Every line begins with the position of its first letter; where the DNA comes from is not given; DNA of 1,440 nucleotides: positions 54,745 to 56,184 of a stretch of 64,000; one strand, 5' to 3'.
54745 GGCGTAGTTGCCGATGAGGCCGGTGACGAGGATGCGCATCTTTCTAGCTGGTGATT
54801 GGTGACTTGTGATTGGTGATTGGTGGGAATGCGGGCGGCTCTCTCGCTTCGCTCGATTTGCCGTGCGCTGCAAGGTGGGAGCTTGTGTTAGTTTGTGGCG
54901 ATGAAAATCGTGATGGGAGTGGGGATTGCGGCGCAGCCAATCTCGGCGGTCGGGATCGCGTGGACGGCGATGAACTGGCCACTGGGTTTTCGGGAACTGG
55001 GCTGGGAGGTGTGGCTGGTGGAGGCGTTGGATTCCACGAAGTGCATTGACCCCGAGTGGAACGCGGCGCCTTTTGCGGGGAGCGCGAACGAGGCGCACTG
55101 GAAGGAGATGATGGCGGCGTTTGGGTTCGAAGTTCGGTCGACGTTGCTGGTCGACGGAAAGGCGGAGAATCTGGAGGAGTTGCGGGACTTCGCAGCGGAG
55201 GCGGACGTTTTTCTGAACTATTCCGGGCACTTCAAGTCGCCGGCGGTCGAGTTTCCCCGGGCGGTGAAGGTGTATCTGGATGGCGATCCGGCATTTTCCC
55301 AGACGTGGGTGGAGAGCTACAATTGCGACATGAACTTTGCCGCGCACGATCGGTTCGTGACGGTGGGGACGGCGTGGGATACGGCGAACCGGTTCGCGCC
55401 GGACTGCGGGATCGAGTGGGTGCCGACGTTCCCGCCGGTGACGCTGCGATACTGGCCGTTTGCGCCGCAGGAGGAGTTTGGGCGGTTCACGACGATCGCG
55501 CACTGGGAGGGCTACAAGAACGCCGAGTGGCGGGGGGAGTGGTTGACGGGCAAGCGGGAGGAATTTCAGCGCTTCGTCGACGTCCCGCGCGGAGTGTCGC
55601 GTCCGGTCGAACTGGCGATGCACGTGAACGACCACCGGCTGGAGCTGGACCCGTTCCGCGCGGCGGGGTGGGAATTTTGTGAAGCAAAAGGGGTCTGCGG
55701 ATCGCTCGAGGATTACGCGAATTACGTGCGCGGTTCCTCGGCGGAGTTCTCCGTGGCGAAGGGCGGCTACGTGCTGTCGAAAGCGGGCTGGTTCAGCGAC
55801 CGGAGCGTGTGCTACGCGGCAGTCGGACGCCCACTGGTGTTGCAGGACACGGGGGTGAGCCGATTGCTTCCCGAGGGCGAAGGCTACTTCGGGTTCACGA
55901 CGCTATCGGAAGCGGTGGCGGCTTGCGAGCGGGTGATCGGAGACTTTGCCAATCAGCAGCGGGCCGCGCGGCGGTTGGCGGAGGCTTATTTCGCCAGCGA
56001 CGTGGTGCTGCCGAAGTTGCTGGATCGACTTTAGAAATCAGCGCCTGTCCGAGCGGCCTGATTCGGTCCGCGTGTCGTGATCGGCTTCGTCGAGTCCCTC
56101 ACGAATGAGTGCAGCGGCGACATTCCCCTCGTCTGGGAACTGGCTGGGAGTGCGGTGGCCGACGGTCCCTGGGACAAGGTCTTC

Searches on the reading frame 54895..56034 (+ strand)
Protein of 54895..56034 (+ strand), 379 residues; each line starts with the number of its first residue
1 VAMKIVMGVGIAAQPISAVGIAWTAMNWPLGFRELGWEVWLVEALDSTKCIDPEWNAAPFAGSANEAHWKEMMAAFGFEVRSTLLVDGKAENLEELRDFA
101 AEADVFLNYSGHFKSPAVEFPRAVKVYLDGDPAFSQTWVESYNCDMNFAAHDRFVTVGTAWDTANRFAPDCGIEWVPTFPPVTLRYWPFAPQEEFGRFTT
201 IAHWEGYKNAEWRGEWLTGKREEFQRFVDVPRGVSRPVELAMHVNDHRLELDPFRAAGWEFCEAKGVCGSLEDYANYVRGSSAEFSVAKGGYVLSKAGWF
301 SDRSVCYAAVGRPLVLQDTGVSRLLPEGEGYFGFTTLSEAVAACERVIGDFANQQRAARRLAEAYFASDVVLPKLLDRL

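Call 27: find_homologous_proteins(query=window:54895-56034:+, max_evalue=1e-50)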
Query window:54895-56034:+ (379 aa): 355 proteins with E <= 1e-50 among 6030 candidates; the best 120 are listed.
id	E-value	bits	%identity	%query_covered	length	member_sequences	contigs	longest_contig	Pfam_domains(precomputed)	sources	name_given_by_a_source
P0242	2.9e-234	795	90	99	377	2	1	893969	-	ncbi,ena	-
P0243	1.5e-233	793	90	99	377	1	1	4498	-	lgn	-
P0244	1.3e-212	724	82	99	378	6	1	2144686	-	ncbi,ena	-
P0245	6.1e-212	722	81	99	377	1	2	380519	-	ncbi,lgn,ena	ncbi:MAG: hypothetical protein WA771_06480 [Chthoniobacterales bacterium]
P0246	2.3e-183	628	71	100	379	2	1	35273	-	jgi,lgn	-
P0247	5.8e-182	623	70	100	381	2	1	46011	-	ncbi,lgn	-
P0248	2.7e-171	588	66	99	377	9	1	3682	-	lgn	-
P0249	5.1e-171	587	65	99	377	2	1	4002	-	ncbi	ncbi:MAG: glycosyltransferase [Chthoniobacterales bacterium]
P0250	6.3e-170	584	65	99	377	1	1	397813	-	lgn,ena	-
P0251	1.3e-169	583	65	100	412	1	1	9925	-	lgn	-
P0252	5.9e-169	580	65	99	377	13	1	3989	-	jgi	jgi:hypothetical protein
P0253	1.9e-168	579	63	99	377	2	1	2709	-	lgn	-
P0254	2.7e-168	578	66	99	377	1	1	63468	-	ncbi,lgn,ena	-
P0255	3.0e-168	578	64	100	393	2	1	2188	-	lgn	-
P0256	3.0e-168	578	65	99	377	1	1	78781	-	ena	-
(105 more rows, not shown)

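Call 28: find_encoding_contigs(protein=P0242, flank=10000, max_places=2)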
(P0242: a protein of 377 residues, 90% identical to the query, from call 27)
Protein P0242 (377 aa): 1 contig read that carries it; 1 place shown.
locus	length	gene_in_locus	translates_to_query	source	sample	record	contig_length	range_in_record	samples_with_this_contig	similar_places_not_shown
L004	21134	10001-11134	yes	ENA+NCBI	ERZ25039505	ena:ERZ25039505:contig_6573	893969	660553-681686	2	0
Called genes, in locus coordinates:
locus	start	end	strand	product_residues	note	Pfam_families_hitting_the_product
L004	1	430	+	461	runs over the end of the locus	PF00884:Sulfatase, PF01663:Phosphodiest (faint), PF16347:SGSH_C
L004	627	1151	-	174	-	-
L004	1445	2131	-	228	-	PF07963:N_methyl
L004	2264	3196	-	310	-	PF14099:Polysacc_lyase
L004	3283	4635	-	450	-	PF15892:BNR_4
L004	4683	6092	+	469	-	PF00884:Sulfatase, PF01663:Phosphodiest (faint), PF16347:SGSH_C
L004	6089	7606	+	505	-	PF03629:SASA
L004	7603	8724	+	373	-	PF01408:GFO_IDH_MocA, PF22725:GFO_IDH_MocA_C3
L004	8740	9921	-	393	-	-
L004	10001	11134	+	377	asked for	-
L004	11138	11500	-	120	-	-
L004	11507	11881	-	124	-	-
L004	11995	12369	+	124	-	-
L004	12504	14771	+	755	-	PF00141:peroxidase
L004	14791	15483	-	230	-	PF00072:Response_reg, PF00486:Trans_reg_C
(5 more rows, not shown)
